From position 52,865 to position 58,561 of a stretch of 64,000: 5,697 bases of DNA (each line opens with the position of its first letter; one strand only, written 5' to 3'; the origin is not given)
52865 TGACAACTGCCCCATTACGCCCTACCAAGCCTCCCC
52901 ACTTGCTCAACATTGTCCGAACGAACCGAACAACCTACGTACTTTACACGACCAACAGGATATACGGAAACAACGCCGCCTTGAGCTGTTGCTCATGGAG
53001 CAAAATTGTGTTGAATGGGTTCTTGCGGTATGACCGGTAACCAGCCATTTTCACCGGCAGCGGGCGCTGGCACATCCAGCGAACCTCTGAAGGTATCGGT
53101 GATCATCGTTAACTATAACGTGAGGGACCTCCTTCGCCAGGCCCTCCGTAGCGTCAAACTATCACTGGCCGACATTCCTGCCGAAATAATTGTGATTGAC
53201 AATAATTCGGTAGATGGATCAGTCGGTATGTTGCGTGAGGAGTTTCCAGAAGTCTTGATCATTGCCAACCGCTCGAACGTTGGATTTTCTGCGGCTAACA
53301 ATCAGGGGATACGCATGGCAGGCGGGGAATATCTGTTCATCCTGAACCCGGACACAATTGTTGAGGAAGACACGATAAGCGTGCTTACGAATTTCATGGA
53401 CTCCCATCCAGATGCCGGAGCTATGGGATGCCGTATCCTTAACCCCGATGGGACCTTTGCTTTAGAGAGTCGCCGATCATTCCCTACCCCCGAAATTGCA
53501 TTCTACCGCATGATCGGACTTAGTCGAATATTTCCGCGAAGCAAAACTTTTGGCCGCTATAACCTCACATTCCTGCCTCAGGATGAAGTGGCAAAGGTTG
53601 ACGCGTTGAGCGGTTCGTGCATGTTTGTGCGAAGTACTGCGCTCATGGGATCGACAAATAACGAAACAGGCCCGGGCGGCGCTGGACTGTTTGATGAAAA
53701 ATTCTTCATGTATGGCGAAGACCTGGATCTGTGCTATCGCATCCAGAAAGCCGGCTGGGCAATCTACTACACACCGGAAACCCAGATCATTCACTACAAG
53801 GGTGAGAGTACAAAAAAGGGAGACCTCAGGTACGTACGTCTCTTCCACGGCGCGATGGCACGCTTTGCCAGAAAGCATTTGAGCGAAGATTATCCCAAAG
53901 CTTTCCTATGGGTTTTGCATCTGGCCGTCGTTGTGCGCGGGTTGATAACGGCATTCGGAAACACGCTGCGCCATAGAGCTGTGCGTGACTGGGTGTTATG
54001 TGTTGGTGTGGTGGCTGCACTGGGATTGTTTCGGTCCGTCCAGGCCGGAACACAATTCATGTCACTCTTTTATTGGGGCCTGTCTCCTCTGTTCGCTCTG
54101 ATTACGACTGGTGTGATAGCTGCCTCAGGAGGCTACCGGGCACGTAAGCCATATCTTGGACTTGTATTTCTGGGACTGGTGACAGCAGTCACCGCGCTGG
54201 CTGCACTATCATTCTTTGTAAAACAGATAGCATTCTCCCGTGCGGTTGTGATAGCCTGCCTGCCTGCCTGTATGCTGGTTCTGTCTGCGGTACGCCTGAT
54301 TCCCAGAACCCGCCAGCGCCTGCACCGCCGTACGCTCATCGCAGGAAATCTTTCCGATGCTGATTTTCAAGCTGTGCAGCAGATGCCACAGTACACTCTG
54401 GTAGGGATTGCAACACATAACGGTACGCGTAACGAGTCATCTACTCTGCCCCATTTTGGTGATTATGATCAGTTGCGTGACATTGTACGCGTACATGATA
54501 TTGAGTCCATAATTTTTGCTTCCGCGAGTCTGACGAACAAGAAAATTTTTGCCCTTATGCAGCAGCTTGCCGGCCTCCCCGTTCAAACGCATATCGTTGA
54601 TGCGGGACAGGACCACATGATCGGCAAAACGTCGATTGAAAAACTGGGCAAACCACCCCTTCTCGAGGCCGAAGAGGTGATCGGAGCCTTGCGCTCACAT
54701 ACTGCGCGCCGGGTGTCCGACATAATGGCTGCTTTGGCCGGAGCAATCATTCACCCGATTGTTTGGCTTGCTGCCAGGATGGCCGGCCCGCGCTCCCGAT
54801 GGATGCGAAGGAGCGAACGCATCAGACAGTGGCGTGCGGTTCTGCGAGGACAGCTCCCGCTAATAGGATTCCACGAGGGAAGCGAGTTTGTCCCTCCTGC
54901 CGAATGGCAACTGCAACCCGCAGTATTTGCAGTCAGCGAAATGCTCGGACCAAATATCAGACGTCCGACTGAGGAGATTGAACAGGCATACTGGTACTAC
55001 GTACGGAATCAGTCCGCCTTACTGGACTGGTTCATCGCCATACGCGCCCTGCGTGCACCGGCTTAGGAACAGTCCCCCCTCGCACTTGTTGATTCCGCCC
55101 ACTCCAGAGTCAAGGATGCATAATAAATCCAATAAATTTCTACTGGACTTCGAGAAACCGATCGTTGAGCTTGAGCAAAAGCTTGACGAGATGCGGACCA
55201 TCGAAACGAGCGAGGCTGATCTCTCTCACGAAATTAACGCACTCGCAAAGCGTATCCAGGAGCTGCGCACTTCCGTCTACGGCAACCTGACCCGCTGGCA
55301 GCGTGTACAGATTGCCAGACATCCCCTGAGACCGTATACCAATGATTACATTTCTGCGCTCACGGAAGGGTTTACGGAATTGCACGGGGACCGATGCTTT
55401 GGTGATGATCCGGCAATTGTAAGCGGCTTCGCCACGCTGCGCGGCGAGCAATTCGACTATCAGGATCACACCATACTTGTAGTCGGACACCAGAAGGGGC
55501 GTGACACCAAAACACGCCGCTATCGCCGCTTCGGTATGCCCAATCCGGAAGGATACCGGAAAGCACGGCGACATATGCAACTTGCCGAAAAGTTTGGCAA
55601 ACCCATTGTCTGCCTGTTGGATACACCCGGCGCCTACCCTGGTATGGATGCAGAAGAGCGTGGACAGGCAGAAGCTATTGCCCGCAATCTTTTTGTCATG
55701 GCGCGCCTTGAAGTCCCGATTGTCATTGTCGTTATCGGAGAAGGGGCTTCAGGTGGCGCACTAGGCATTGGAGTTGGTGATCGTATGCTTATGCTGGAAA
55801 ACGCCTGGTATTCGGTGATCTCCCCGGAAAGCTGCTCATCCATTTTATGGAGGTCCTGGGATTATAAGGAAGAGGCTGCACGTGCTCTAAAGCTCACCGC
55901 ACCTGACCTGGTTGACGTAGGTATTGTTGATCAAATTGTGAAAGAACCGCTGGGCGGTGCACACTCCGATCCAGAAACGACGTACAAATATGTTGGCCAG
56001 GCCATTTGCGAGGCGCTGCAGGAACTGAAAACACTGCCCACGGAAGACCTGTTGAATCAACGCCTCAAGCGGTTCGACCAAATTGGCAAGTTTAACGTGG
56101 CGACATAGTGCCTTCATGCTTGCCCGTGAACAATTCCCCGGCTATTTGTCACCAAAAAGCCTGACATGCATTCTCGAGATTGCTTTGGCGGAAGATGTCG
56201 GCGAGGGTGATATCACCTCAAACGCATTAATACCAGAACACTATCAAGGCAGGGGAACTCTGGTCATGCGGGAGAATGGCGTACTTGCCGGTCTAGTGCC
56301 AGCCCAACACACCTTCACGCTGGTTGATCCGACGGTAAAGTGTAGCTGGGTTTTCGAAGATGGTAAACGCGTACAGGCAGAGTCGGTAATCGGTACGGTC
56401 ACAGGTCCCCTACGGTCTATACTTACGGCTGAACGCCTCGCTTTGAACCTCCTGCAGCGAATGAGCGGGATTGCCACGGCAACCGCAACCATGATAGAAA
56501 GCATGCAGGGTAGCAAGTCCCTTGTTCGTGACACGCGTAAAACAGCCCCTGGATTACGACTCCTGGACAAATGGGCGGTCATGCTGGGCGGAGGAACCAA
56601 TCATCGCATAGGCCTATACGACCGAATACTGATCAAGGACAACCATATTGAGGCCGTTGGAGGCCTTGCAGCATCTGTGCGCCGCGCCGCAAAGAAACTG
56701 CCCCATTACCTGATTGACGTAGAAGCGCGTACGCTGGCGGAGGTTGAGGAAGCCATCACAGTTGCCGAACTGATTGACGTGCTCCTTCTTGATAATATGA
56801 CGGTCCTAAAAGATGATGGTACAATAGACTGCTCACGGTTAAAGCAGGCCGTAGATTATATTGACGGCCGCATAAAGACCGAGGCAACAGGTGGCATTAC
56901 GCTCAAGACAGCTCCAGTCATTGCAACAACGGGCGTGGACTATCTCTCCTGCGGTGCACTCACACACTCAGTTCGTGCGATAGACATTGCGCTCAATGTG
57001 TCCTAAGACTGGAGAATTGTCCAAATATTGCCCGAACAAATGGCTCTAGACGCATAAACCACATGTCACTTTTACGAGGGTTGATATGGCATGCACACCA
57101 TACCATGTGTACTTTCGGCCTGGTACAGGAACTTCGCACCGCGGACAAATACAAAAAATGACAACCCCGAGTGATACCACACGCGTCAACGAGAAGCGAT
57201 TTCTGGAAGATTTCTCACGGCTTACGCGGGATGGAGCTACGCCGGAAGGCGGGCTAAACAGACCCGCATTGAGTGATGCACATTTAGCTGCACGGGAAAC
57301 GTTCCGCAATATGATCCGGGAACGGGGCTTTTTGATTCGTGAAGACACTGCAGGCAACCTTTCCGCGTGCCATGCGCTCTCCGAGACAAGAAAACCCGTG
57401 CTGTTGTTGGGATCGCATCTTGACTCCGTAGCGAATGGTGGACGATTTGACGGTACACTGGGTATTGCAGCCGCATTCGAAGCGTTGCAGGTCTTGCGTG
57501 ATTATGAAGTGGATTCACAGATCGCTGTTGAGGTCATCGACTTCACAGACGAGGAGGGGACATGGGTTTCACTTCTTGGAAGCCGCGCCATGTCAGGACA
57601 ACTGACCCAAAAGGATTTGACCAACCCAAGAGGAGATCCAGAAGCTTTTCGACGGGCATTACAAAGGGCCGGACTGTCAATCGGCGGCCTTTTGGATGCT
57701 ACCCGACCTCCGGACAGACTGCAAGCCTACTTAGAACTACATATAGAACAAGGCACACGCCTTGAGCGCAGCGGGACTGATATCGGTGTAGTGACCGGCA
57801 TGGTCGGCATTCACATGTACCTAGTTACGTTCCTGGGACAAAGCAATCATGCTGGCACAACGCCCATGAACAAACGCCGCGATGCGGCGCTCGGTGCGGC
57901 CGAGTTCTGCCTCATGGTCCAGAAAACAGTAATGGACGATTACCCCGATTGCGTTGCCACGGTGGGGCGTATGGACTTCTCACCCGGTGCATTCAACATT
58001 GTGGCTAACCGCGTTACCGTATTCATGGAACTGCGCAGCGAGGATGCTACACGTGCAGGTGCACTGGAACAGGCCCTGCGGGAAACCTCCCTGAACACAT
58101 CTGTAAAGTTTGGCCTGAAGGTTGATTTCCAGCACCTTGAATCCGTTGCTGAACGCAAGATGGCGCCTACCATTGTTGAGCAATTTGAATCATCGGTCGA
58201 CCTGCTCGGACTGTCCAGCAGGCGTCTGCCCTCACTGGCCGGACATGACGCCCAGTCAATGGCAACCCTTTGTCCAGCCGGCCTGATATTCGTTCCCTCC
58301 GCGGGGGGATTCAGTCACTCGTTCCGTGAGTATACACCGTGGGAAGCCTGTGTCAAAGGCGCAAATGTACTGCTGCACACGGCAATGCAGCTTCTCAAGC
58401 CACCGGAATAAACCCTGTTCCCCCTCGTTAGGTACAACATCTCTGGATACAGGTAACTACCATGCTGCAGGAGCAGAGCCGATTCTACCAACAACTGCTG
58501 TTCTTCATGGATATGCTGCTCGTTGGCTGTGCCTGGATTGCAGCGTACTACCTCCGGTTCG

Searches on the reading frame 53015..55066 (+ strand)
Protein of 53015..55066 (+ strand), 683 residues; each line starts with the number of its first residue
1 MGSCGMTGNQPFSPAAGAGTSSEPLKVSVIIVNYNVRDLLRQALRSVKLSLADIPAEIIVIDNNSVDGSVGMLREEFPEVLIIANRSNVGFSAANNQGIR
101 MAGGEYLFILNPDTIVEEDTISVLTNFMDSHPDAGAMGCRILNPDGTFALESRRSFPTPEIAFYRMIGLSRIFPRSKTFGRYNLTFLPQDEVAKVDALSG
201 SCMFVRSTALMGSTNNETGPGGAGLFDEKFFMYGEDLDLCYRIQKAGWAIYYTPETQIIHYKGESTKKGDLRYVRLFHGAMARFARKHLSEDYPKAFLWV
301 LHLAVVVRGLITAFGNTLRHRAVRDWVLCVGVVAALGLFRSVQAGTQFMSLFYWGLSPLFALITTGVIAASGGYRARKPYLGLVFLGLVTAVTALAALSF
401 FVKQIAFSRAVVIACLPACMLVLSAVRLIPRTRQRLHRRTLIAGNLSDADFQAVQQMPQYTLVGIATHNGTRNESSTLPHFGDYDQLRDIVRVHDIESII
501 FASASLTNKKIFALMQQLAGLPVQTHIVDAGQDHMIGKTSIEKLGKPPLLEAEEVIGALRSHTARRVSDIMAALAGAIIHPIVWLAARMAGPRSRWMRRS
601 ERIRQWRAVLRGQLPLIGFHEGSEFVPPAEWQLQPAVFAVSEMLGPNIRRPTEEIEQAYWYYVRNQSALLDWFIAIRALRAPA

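Call 10: search_protein_families(library=ncbifam, proteins=[window:53015-55066:+], max_evalue=0.00001)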
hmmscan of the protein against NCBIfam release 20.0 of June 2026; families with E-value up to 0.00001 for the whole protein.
window:53015-55066:+ (683 aa): 19 families
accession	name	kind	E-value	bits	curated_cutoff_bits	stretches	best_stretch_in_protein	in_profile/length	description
TIGR03025.1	EPS_sugtrans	subfamily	4.8e-19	68.9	295.55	1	329-587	7-280/445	exopolysaccharide biosynthesis polyprenyl glycosylphosphotransferase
NF038302.1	EPS_HpsE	equivalog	8.1e-17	61.2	300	1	26-265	2-227/307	hormogonium polysaccharide biosynthesis glycosyltransferase HpsE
NF041875.1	EPS_EpsD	equivalog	4e-15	56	370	1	27-134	1-110/325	exopolysaccharide biosynthesis glycosyltransferase EpsD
TIGR03965.1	mycofact_glyco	equivalog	7e-15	54.8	280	2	222-340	246-355/467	mycofactocin biosynthesis glycosyltransferase MftF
TIGR03023.1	WcaJ_sugtrans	equivalog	1.3e-13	51.1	410.75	1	325-583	3-282/453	undecaprenyl-phosphate glucose phosphotransferase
TIGR03937.1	PgaC_IcaA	equivalog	2.8e-12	46.3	422.3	1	25-137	45-159/407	poly-beta-1,6-N-acetyl-D-glucosamine synthase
NF007482.0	PRK10073.1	equivalog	1.7e-11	43.7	423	1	24-119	5-101/334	glycosyltransferase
TIGR01556.1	rhamnosyltran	subfamily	8e-11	41.6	200.55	0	43-143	9-114/281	rhamnosyltransferase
TIGR04283.1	glyco_like_mftF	equivalog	4.4e-09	36.3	182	1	27-148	1-118/221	TIGR04283 family arsenosugar biosynthesis glycosyltransferase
NF038299.1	EPS_HpsN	equivalog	7.1e-09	35.1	425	0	26-144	2-122/317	hormogonium polysaccharide biosynthesis glycosyltransferase HpsN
TIGR03111.1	glyc2_xrt_Gpos1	hypoth_equivalog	2e-08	33.5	363.95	1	26-143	50-171/439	TIGR03111 family XrtG-associated glycosyltransferase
TIGR03013.1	EpsB_2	subfamily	2.2e-07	30.3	393.35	0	327-587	5-278/443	TIGR03013 family XrtA/PEP-CTERM system glycosyltransferase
TIGR04195.1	S_glycosyl_SunS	equivalog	6.9e-07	28.4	350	1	27-119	59-147/421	SunS family peptide S-glycosyltransferase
NF041394.1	GtaseAglG_Halo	equivalog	7.2e-07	28.8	440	1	25-142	1-120/304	glucosyl-dolichyl phosphate glucuronosyltransferase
NF047683.1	TeichurnBiosyTuaG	equivalog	1.7e-06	27.8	400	1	26-136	7-119/252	teichuronic acid biosynthesis protein TuaG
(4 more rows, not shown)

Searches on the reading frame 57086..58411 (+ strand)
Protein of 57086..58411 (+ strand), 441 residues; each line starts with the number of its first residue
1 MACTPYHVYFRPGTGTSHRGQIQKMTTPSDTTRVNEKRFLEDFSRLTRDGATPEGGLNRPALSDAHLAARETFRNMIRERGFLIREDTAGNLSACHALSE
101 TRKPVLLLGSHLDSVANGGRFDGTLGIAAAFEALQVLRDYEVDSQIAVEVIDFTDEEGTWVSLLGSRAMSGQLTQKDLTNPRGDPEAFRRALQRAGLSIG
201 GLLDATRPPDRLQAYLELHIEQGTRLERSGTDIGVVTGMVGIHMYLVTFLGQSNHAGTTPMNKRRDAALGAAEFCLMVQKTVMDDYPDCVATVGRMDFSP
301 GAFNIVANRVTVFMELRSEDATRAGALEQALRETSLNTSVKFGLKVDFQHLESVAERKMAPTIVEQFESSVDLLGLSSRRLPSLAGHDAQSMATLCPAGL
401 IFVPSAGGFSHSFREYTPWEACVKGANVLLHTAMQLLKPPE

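Call 10: search_protein_families(library=ncbifam, proteins=[window:57086-58411:+], max_evalue=0.00001)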
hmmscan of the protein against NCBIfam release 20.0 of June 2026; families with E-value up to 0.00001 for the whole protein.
window:57086-58411:+ (441 aa): 19 families
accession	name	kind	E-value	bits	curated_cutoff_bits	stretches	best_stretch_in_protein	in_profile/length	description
NF006771.0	PRK09290.1-5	subfamily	2.3e-118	395.3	399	1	33-436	3-409/413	allantoate amidohydrolase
NF058540.1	Ncarbamyl_ErtE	equivalog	1.2e-104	350.2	520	1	31-436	5-414/418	N-carbamyl-l-glutamate amidohydrolase ErtE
TIGR01879.1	hydantase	subfamily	2.2e-96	323.2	204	1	38-436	2-401/401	hydantoinase/carbamoylase family amidase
NF009529.0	PRK12893.1-2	equivalog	2.2e-93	313.3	508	1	31-437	4-408/411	Zn-dependent hydrolase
NF006775.0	PRK09290.2-5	equivalog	4.5e-92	308.9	479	1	53-434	28-411/419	allantoate amidohydrolase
NF006769.0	PRK09290.1-3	subfamily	1.2e-89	300.9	452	1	28-435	4-410/417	allantoate amidohydrolase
NF006772.0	PRK09290.2-1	subfamily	1.3e-83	281.2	424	1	30-436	8-415/430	allantoate amidohydrolase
NF009527.0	PRK12891.1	subfamily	6.1e-80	269.3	461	1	32-433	6-417/426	Zn-dependent hydrolase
NF009531.0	PRK12893.1-5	equivalog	1.3e-75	254.5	486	1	32-436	5-411/421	Zn-dependent hydrolase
NF006768.0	PRK09290.1-1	equivalog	5.6e-75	252.7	532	1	40-436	10-407/411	allantoate deiminase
NF006773.0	PRK09290.2-2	equivalog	5.8e-74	249.4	584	1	46-415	25-395/419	allantoate amidohydrolase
NF006770.0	PRK09290.1-4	equivalog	9.7e-71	238.6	372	1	39-435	8-399/403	allantoate amidohydrolase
NF009530.0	PRK12893.1-4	subfamily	3.2e-65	220.9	551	1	32-433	5-404/423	Zn-dependent hydrolase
TIGR03176.1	AllC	equivalog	2.6e-64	217.5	597.75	1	36-436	2-402/406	allantoate deiminase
NF010373.0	PRK13799.1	equivalog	6.6e-62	209.8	1087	1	40-432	187-582/591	unknown domain/N-carbamoyl-L-amino acid hydrolase fusion protein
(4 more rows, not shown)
